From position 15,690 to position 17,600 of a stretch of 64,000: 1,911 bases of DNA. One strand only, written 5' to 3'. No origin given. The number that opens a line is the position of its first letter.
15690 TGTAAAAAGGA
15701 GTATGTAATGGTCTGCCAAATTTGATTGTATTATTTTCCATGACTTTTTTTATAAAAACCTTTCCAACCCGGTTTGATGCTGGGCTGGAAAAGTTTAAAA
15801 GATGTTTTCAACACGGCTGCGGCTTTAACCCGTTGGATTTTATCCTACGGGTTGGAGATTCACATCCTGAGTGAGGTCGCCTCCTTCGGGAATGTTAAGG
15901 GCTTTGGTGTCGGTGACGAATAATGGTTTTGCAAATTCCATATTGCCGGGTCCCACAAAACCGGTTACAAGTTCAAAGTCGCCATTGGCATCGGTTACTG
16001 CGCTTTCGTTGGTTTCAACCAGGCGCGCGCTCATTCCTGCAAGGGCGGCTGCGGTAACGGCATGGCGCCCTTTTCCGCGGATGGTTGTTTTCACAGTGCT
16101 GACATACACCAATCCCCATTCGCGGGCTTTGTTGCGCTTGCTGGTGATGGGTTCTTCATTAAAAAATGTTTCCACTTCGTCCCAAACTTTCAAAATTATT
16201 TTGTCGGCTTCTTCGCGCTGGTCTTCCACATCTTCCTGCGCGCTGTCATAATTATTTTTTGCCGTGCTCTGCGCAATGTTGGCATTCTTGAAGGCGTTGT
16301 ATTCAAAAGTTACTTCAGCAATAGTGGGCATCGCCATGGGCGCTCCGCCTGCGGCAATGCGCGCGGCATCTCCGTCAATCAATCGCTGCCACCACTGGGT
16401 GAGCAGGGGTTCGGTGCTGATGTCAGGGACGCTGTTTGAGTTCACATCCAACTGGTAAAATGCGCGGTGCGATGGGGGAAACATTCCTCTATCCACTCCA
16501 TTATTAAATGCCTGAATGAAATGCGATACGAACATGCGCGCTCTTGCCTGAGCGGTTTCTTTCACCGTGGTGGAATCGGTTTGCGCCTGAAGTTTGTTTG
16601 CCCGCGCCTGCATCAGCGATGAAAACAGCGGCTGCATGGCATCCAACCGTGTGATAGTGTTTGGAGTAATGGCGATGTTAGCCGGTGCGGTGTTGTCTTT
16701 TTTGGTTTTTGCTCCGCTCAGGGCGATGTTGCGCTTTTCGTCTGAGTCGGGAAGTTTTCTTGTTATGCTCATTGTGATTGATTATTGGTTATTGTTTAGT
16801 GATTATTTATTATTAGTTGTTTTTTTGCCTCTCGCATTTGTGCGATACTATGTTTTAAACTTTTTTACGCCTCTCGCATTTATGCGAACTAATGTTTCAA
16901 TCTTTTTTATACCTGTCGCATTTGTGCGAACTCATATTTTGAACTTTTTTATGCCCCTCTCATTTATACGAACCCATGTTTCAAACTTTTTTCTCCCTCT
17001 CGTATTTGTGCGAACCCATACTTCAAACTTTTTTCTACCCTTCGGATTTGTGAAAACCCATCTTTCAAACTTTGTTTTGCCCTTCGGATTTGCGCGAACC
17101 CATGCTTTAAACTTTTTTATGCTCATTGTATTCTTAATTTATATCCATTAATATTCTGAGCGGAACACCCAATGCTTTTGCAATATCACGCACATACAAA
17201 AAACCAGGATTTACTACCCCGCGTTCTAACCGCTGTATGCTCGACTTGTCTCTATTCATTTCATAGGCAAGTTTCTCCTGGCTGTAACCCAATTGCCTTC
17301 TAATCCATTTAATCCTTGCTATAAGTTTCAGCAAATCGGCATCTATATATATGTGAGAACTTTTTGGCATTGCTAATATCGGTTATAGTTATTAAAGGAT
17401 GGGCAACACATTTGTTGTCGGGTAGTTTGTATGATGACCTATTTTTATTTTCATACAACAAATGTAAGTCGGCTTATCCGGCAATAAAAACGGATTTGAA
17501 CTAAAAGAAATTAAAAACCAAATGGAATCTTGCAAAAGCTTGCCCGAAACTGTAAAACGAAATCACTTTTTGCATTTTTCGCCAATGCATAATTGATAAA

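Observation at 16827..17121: Seven tandem 42-bp repeats, each containing a TCGCA-N4-TGCGA palindrome, next to an XRE regulator and upstream of a GC-rich foreign gene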

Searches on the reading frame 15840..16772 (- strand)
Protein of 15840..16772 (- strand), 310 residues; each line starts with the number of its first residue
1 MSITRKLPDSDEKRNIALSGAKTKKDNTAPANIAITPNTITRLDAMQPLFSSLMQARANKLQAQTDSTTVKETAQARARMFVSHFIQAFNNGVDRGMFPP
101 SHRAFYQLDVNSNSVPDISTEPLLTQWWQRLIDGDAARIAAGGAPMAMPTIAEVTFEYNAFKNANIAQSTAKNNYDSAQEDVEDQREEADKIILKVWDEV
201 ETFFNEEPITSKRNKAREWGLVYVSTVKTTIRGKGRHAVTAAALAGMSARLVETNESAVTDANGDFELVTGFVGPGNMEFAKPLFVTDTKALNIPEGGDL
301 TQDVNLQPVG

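Call 6: search_protein_families(library=pfam, proteins=[window:15840-16772:-], max_evalue=0.01)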
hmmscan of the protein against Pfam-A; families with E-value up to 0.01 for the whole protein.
window:15840-16772:- (310 aa): 1 family
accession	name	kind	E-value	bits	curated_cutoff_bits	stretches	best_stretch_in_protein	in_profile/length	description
PF13620.12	CarboxypepD_reg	-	0.00047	20.9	32.3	1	231-307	2-82/82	Carboxypeptidase regulatory-like domain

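Call 8: find_homologous_proteins(query=window:15840-16772:-)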
Query window:15840-16772:- (310 aa): 182 proteins with E <= 0.001 among 6315 candidates; the best 120 are listed.
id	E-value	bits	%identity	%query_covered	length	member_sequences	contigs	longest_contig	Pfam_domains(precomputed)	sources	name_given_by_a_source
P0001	1.0e-200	683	100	100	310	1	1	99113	-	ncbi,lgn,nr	ncbi:MAG: hypothetical protein HY841_06740 [Bacteroidetes bacterium]|nr:hypothetical protein [Bacter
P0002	8.6e-166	569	85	100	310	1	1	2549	-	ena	-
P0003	2.0e-160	551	82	98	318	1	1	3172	-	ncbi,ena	ncbi:MAG: hypothetical protein AABZ32_03940 [Bacteroidota bacterium]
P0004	2.9e-160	550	83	100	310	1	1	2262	-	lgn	-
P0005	4.1e-159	547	82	99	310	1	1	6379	-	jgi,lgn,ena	-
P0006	2.4e-111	390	61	100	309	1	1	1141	PF13715.13,PF13620.13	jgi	jgi:hypothetical protein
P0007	2.6e-111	390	61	99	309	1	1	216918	PF13715.13,PF13620.13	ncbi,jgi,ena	-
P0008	6.4e-111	388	60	99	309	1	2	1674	PF13715.13,PF13620.13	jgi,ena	-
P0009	2.5e-109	383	60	99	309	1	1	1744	PF13715.13,PF13620.13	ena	-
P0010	4.5e-109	382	60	99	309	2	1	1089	PF13715.13,PF13620.13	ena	-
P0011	3.1e-108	380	58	99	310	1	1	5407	PF13715.13,PF13620.13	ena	-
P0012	3.5e-108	379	59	99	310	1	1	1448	PF13715.13,PF13620.13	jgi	jgi:hypothetical protein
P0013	8.9e-108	378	60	98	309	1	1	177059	PF13715.13,PF25020.2,PF13620.13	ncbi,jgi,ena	-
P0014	2.5e-107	377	61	98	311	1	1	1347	PF13715.13,PF13620.13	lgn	-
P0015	3.8e-107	376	58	99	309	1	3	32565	PF13715.13,PF13620.13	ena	-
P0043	6.0e-87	310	50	100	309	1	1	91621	PF13715.13,PF13620.13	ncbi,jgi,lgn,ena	ncbi:MAG: carboxypeptidase-like regulatory domain-containing protein [Candidatus Kapaibacterium sp.]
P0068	7.2e-72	260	45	98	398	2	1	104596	PF13715.13,PF13620.13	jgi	jgi:hypothetical protein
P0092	1.9e-56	210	40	95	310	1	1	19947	PF13715.13,PF13620.13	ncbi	ncbi:MAG: carboxypeptidase-like regulatory domain-containing protein [Chitinophagales bacterium]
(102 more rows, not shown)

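Call 9: find_encoding_contigs(protein=P0007, flank=5000, max_places=2)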
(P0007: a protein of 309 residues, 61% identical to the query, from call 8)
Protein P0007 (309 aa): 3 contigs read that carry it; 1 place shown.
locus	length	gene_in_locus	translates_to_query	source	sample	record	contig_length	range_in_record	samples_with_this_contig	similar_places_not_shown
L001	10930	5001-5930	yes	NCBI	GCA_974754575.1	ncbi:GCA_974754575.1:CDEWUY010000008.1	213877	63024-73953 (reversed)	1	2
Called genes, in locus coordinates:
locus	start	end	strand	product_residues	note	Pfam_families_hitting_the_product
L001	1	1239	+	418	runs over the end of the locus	PF14870:PSII_BNR, PF18962:Por_Secre_tail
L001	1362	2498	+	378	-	PF13433:Peripla_BP_5, PF13458:Peripla_BP_6, PF01094:ANF_receptor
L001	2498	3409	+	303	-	PF02653:BPD_transp_2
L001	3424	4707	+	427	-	PF14870:PSII_BNR (weak), PF18962:Por_Secre_tail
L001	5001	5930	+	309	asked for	PF13620:CarboxypepD_reg, PF13715:CarbopepD_reg_2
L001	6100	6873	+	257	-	PF18962:Por_Secre_tail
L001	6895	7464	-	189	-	PF02622:DUF179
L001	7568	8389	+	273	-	-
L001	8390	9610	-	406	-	PF01306:LacY_symp (faint), PF07690:MFS_1, PF11700:ATG22, PF13347:MFS_2, PF00083:Sugar_tr (weak), PF07690:MFS_1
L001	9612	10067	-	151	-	PF01029:NusB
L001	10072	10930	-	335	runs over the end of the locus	PF02698:DUF218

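Call 10: find_encoding_contigs(protein=P0003, flank=5000, max_places=2)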
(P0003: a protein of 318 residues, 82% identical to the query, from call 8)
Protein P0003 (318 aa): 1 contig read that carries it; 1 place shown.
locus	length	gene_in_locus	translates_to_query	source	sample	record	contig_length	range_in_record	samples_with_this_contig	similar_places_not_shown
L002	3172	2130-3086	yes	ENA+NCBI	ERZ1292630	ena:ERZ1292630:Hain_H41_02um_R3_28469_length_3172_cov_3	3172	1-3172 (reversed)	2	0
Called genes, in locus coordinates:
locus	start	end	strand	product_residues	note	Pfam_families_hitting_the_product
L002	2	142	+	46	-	?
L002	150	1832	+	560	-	PF00115:COX1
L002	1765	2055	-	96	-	-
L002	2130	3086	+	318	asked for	-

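Call 11: find_encoding_contigs(protein=P0043, flank=5000, max_places=2)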
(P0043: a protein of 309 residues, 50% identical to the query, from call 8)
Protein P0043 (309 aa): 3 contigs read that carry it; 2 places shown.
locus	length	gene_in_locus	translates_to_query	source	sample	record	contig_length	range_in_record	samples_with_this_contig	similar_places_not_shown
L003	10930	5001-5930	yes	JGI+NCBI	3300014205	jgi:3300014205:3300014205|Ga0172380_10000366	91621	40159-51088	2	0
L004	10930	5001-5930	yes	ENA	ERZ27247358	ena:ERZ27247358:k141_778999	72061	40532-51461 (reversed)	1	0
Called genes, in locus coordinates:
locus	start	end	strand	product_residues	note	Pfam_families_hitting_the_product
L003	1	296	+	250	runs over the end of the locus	PF03848:TehB, PF02353:CMAS, PF03291:mRNA_G-N7_MeTrfase (weak), PF13489:Methyltransf_23, PF13847:Methyltransf_31, PF08241:Methyltransf_11, PF08242:Methyltransf_12, PF13649:Methyltransf_25, +2 more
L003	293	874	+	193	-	-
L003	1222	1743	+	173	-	-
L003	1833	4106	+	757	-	PF15902:Sortilin-Vps10 (faint), PF02012:BNR (faint)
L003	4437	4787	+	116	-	-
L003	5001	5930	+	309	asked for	PF13620:CarboxypepD_reg, PF13715:CarbopepD_reg_2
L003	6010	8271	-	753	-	PF00924:MS_channel_2nd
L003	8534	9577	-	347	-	PF03734:YkuD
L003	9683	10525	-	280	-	PF01048:PNP_UDP_1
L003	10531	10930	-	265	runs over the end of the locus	PF01048:PNP_UDP_1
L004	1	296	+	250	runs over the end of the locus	PF03848:TehB, PF02353:CMAS, PF03291:mRNA_G-N7_MeTrfase (weak), PF13489:Methyltransf_23, PF13847:Methyltransf_31, PF08241:Methyltransf_11, PF08242:Methyltransf_12, PF13649:Methyltransf_25, +2 more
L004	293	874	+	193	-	-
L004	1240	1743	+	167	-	-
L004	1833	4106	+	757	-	PF15902:Sortilin-Vps10 (faint), PF02012:BNR (faint)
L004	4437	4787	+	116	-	-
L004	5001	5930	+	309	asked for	PF13620:CarboxypepD_reg, PF13715:CarbopepD_reg_2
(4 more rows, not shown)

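Call 17: find_related_loci(query=A1, collection=genome_contigs, flank=4000)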
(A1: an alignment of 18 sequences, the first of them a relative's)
Query A1 (310 aa) in genome_contigs; peptide patterns used: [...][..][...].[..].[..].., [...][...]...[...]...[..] (x = any residue, [..] = any of these).
459 stretches matched a pattern; 185 encode a relative of the query (tblastn E <= 1e-3); the best 80 are kept; 80 distinct loci.
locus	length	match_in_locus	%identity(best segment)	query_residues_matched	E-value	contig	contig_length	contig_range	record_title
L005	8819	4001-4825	58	1-262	1e-103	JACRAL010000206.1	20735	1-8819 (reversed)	MAG: Bacteroidetes bacterium isolate NC_groundwater_1592_Pr3_B-0.1um_39_19 SR-2_scaffold_141_4143395, whole genome shotg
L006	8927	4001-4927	50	1-309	1e-94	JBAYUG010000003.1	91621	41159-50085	MAG: Candidatus Kapaibacterium sp. isolate SO_2016_LW3_3 scaffold00366_LW162_2016, whole genome shotgun sequence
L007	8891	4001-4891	47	1-297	2e-81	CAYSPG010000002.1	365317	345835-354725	MAG TPA_asm: uncultured Flavobacteriaceae bacterium isolate SRP173033_co1_339 genome assembly, contig: NODE_13_length_36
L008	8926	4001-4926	48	1-309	2e-76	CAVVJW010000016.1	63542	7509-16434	MAG: Ignavibacteriota bacterium isolate MFD04716.bin.2.64 genome assembly, contig: contig_40884, whole genome shotgun se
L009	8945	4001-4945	39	2-309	4e-67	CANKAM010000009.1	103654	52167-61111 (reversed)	MAG: Bacteroidetes bacterium isolate RH-26jul17-244 genome assembly, contig: RH-26jul17-C422, whole genome shotgun seque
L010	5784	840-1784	39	2-309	1e-66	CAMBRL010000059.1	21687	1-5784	MAG: Chitinophaga pinensis isolate MiH-14oct19-92 genome assembly, contig: MiH-14oct19-C4767, whole genome shotgun seque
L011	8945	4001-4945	39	2-309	7e-66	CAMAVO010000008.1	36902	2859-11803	MAG: Chitinophaga pinensis isolate MaH-04nov19-72 genome assembly, contig: MaH-04nov19-C2572, whole genome shotgun seque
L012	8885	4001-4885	40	3-297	1e-64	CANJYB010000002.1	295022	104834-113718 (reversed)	MAG: Bacteroidetes bacterium isolate RH-23may17-974 genome assembly, contig: RH-23may17-C116-p2, whole genome shotgun se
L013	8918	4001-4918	40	4-309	1e-61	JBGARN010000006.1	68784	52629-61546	MAG: Bacteroidia bacterium isolate MAG_MBR_H10.98 MBRH10-98_opera_contig_1690, whole genome shotgun sequence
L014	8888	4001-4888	40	2-297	3e-61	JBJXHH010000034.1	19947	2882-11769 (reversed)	MAG: Chitinophagales bacterium isolate F1F2.bin.102 k127_7179597, whole genome shotgun sequence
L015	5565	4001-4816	42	1-266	4e-58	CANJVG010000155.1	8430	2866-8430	MAG: Bacteroidetes bacterium isolate RH-23may17-913 genome assembly, contig: RH-23may17-C69504, whole genome shotgun seq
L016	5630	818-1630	42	3-274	1e-57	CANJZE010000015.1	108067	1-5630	MAG: Bacteroidetes bacterium isolate RH-26jul17-168 genome assembly, contig: RH-26jul17-C388, whole genome shotgun seque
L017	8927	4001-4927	38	2-309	7e-57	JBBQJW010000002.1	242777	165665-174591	MAG: Chitinophagales bacterium isolate Co_metawrap_664 Cmw_664_k141_34150_length_242777_cov_17.0226, whole genome shotgu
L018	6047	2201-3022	43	1-274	6e-57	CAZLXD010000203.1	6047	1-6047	MAG TPA_asm: uncultured Chitinophaga sp. isolate binchicken_co16_334 genome assembly, contig: NODE_21453_length_6047_cov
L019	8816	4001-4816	39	3-274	2e-54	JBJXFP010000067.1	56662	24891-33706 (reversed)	MAG: Flavobacteriales bacterium isolate F1F2.bin.436 k127_222431, whole genome shotgun sequence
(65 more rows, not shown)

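Call 21: find_related_loci(query=A1, collection=metagenome_contigs, flank=3000)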
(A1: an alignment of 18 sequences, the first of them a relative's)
Query A1 (310 aa) in metagenome_contigs; peptide patterns used: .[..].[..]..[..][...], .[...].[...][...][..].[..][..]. (x = any residue, [..] = any of these).
600 stretches matched a pattern (row limit reached: there are more); 69 encode a relative of the query (tblastn E <= 1e-3); 69 distinct loci.
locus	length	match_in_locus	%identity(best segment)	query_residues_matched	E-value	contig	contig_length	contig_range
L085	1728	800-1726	85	1-309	0e+0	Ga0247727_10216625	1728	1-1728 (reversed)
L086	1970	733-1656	82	1-308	0e+0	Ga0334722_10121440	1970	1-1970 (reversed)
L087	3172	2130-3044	82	1-305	7e-179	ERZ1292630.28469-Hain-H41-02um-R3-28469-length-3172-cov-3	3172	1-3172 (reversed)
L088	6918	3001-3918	61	1-306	1e-120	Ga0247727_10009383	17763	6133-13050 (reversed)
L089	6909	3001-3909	60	1-303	6e-117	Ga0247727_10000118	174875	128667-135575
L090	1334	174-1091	60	1-306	2e-126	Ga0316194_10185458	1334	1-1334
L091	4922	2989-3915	60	1-309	4e-116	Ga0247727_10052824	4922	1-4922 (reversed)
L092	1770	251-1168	57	1-306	7e-116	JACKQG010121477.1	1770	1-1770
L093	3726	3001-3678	71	1-226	3e-106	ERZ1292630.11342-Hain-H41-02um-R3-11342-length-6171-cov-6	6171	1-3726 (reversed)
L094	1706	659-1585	54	1-309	1e-112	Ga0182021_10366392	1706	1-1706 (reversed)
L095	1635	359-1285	54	1-309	6e-109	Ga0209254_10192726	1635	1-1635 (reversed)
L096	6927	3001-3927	50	1-309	2e-95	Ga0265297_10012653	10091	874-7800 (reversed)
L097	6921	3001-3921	50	1-307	4e-95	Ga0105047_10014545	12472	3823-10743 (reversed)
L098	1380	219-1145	51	1-309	2e-102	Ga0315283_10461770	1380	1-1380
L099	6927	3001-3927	50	1-309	5e-95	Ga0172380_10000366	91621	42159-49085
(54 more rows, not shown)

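Call 29: predict_structure(alignment_id=A1)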
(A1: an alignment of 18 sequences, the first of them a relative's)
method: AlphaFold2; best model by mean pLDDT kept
length: 310 residues; sequences in the alignment: 18
mean_pLDDT: 91.8   pTM: 0.71
mean pLDDT of the five models: 91.8, 91.6, 91.4, 91.0, 90.8
residues with pLDDT >= 90: 215; 70-90: 94; 50-70: 1; < 50: 0
segments of 3 or more residues with pLDDT < 50: none
pLDDT, mean of each block of 10 residues (from residue 1): 83 92 93 93 97 97 95 93 92 88 89 85 89 91 85 92 95 97 96 95 90 88 88 95 95 90 95 90 94 89 91
secondary structure, 60 per line:
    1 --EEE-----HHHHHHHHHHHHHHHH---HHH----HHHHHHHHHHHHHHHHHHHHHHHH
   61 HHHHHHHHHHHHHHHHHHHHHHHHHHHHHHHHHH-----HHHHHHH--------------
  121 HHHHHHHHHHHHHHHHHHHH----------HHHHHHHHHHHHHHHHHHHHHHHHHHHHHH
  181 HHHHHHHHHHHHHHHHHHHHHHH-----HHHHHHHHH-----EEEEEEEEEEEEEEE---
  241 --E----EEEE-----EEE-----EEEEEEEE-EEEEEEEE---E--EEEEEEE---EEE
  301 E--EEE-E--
elements in order: E3-5 H11-26 H37-94 H100-106 H121-140 H151-203 H209-217 E223-237 E248-251 E257-259 E265-272 E274-281 E288-294 E298-301 E304-306

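Call 31: fold_search(model_id=the predicted structure, library=pdb)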
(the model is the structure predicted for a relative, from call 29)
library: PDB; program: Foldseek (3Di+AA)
matches with E <= 10: 893; with E <= 0.001: 28
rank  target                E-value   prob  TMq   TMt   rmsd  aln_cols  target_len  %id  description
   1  8fia_A                2.7e-05  1.00  0.26  0.05   1.9        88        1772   17  The structure of fly Teneurin self assembly (released 2023-05-03)
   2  1qmu_A                6.7e-05  1.00  0.23  0.19  10.4       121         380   12  Duck carboxypeptidase D domain II (released 2000-10-13)
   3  5aq0_B                7.1e-05  1.00  0.23  0.80   2.6        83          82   19  The structure of the Transthyretin-like domain of the first catalytic domain of the HUMAN Carboxypeptidase D (released 2016-09-28)
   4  2nsm                  7.9e-05  1.00  0.22  0.18  12.1       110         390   14  Crystal structure of the human carboxypeptidase N (Kininase I) catalytic domain (released 2007-04-24)
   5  5aq0_A                8.8e-05  1.00  0.23  0.83   1.8        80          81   21  The structure of the Transthyretin-like domain of the first catalytic domain of the HUMAN Carboxypeptidase D (released 2016-09-28)
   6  2b59_B                9.8e-05  1.00  0.20  0.37   4.2        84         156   26  The type II cohesin dockerin complex (released 2005-10-11)
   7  5k39_B                1.2e-04  1.00  0.22  0.44   3.6        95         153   21  THE TYPE II COHESIN DOCKERIN COMPLEX FROM CLOSTRIDIUM THERMOCELLUM (released 2017-03-29)
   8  4wi0_B                1.2e-04  1.00  0.22  0.42   3.1        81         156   30  Crystal structure of Coh3ScaB-XDoc_M2ScaA complex: A C-terminal interface mutant of type II Cohesin-X-Dockerin complex (released 2015-10-07)
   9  6fb3_A                1.4e-04  1.00  0.23  0.04   1.9        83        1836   19  Teneurin 2 Partial Extracellular Domain (released 2018-03-28)
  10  9hfj                  2.0e-04  1.00  0.21  0.77   3.8        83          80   20  Crystal structure of the NTE domain of SusCdex (BT3090) dextran transporter (released 2025-11-26)
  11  4fl4_L                2.0e-04  1.00  0.20  0.20   5.0        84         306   25  Scaffoldin conformation and dynamics revealed by a ternary complex from the Clostridium thermocellum cellulosome (released 2012-06-27)
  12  6hif_Y                2.1e-04  1.00  0.23  0.78   1.6        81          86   14  Kuenenia stuttgartiensis hydrazine dehydrogenase complex (released 2019-04-17)
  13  8bdw_A                2.4e-04  1.00  0.21  0.55   4.2        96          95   20  Crystal structure of CnaB2 domain from Lactobacillus plantarum (released 2023-02-22)
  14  7ban_A                2.6e-04  1.00  0.25  0.04   2.2        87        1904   18  human Teneurin4 Mut C2 (released 2022-01-12)
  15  7bam_A                2.6e-04  1.00  0.24  0.04   1.7        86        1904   20  human Teneurin4 WT C2 (released 2021-12-01)
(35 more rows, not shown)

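Call 34: search_protein_families(library=phrogs, proteins=[window:15840-16772:-], max_evalue=0.1)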
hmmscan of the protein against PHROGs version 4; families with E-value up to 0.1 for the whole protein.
window:15840-16772:- (310 aa): 0 families

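Call 47: search_protein_families(library=ncbifam, proteins=[window:15840-16772:-, P0043, P0092, P0068], max_evalue=0.1)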
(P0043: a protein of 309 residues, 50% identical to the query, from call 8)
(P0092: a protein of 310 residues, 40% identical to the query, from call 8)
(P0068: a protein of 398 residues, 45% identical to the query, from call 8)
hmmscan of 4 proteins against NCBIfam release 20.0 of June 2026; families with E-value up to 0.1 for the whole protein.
window:15840-16772:- (310 aa): 0 families

P0043 (309 aa): 1 family
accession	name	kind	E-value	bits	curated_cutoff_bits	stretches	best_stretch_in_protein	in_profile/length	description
TIGR04056.1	OMP_RagA_SusC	subfamily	3.4e-07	29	368.25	1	230-292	2-61/981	SusC/RagA family TonB-linked outer membrane protein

P0092 (310 aa): 4 families
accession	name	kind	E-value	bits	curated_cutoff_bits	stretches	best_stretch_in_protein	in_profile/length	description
NF052345.1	S_layer_anammox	exception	1.5e-05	22.5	1400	1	231-309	1313-1393/1596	Kustd1514 family S-layer glycoprotein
TIGR04056.1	OMP_RagA_SusC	subfamily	0.00093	17.6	368.25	1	232-307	2-71/981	SusC/RagA family TonB-linked outer membrane protein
NF005006.0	PRK06397.1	equivalog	0.013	15.6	126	1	152-216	6-70/111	V-type ATP synthase subunit H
TIGR02926.1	AhaH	equivalog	0.1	12.9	48.5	0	151-219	5-73/85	ATP synthase archaeal subunit H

P0068 (398 aa): 2 families
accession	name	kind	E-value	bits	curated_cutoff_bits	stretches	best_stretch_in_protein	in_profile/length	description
NF052345.1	S_layer_anammox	exception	3.9e-10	37.8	1400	1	223-341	1301-1422/1596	Kustd1514 family S-layer glycoprotein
TIGR04056.1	OMP_RagA_SusC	subfamily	0.022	13.1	368.25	1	238-296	4-59/981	SusC/RagA family TonB-linked outer membrane protein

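Call 48: search_protein_families(library=padloc, proteins=[window:15840-16772:-, P0043, P0092], max_evalue=0.1)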
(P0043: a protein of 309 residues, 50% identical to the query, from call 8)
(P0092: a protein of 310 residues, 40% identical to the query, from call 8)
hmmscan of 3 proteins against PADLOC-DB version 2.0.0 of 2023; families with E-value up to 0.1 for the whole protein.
window:15840-16772:- (310 aa): 0 families

P0043 (309 aa): 0 families

P0092 (310 aa): 0 families

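Call 58: find_related_loci(query=A1, collection=viral_contigs, flank=6000)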
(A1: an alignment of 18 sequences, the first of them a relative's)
Query A1 (310 aa) in viral_contigs; peptide patterns used: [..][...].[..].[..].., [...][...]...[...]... (x = any residue, [..] = any of these).
211 stretches matched a pattern, but none encodes a relative of the query by tblastn (E <= 1e-3).

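Call 59: search_dna_similar(query=window:15840-16772:-, collection=phages, mode=protein, max_evalue=0.001)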
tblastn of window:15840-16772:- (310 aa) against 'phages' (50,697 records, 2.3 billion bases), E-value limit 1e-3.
No match.

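Call 60: search_dna_similar(query=window:15840-16772:-, collection=plasmids, mode=protein, max_evalue=0.001)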
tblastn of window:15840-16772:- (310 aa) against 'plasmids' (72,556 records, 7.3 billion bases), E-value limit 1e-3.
No match.

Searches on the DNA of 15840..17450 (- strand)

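Call 24: search_rna_families(source=window, start=16700, end=17450, threshold=evalue, max_evalue=10)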
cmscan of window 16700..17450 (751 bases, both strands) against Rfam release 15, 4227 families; matches with E-value up to 10: 1.
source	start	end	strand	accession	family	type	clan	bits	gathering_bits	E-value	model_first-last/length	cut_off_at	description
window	17292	17366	-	RF01929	bxd_1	Gene; lncRNA;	-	12.2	75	5.4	1-86/86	no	Bithoraxoid conserved region 1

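Call 46: search_rna_families(sources=[L002, L003, L007, L008, L012, L013, L015, L016, L020, L027, L028, L033, L091, L102, L103, L104, L112, L126, L133, L137], threshold=gathering)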
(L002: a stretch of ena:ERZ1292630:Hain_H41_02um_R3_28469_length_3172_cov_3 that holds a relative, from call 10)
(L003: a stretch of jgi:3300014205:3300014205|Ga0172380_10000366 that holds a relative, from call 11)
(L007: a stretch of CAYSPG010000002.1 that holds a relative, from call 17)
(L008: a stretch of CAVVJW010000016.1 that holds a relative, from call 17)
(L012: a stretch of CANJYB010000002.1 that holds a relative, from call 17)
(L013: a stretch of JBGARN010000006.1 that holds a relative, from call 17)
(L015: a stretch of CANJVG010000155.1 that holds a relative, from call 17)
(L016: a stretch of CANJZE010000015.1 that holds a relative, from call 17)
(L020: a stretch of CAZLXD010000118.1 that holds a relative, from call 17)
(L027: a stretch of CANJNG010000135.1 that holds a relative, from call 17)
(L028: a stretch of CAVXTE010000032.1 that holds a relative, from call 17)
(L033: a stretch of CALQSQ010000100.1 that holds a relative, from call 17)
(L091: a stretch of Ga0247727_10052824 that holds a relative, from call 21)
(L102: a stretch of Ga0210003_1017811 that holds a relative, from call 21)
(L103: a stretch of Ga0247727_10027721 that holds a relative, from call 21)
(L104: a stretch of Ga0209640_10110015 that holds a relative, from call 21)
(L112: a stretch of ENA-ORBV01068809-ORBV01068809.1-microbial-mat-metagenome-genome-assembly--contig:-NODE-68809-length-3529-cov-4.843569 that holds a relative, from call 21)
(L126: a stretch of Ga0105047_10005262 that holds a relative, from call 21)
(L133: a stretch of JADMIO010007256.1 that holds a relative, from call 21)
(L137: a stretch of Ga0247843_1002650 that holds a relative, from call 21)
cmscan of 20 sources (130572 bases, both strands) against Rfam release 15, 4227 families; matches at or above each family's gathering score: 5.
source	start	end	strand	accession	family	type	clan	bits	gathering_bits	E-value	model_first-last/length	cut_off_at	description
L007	4986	5021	+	RF02914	DUF805b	Cis-reg;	CL00115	47.8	35.6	3.4e-10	1-35/35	no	DUF805b RNA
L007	5322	5357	+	RF02914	DUF805b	Cis-reg;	CL00115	47.8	35.6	3.4e-10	1-35/35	no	DUF805b RNA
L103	4117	4151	+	RF02914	DUF805b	Cis-reg;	CL00115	43.3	35.6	1.1e-08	1-35/35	no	DUF805b RNA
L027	5443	5525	+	RF01705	Flavo-1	Gene; sRNA;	-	43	42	1.4e-05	1-76/76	no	Flavo-1 RNA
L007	2762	2797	+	RF02914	DUF805b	Cis-reg;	CL00115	41.2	35.6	5.6e-08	1-35/35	no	DUF805b RNA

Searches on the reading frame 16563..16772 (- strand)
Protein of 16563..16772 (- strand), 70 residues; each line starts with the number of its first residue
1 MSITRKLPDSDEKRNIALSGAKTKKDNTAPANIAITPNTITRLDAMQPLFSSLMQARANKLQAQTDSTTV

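Call 106: search_protein_families(library=pfam, proteins=[window:16563-16772:-], max_evalue=10)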
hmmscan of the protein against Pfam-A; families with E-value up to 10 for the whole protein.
seq(70 aa): 1 family
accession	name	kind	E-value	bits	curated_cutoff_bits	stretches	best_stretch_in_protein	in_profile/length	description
PF20512.3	PMI_typeI_hel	-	0.13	13.2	23.4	1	42-66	23-46/88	Phosphomannose isomerase type I, helical insertion domain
